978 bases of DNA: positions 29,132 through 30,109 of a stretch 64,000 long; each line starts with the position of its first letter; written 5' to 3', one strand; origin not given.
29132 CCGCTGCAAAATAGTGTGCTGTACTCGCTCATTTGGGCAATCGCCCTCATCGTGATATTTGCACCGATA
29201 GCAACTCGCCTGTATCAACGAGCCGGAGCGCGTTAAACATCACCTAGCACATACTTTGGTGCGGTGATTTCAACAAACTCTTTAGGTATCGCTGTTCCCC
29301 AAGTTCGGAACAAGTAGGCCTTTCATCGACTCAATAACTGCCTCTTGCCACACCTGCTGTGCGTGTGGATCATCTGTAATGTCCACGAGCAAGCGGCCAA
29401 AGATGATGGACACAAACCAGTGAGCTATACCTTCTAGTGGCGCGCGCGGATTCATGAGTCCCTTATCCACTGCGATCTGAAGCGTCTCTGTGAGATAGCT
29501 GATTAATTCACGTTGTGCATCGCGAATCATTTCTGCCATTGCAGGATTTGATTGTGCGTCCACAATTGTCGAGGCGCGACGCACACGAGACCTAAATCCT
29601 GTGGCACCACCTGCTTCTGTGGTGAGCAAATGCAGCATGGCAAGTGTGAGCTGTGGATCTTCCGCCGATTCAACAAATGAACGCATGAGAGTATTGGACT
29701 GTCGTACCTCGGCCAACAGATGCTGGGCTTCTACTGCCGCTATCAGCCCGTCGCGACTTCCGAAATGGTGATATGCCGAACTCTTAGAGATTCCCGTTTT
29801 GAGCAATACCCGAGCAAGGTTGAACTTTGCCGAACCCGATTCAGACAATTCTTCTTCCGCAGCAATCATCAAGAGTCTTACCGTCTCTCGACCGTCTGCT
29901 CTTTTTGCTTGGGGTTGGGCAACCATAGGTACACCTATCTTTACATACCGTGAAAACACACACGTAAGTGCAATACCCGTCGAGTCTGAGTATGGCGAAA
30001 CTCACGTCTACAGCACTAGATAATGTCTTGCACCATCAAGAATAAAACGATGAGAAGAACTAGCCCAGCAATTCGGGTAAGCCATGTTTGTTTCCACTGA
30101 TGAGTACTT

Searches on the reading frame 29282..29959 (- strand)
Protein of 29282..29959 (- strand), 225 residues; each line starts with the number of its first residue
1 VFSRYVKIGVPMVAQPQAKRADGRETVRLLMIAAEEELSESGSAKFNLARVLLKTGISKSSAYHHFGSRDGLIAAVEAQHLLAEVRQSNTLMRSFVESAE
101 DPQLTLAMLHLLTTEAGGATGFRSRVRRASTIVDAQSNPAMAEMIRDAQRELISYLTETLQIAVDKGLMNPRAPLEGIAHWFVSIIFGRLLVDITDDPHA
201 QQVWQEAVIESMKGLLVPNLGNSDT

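Call 15: search_protein_families(library=pfam, proteins=[window:29282-29959:-], max_evalue=0.001)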
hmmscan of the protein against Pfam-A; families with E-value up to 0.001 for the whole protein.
window:29282-29959:- (225 aa): 2 families
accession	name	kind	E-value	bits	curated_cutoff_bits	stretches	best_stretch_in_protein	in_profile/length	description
PF00440.29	TetR_N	-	7.8e-07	29.2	24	1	33-76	4-47/47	Bacterial regulatory proteins, tetR family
PF16859.10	TetR_C_11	-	0.00038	21.2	32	1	129-194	32-98/113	Tetracyclin repressor-like, C-terminal domain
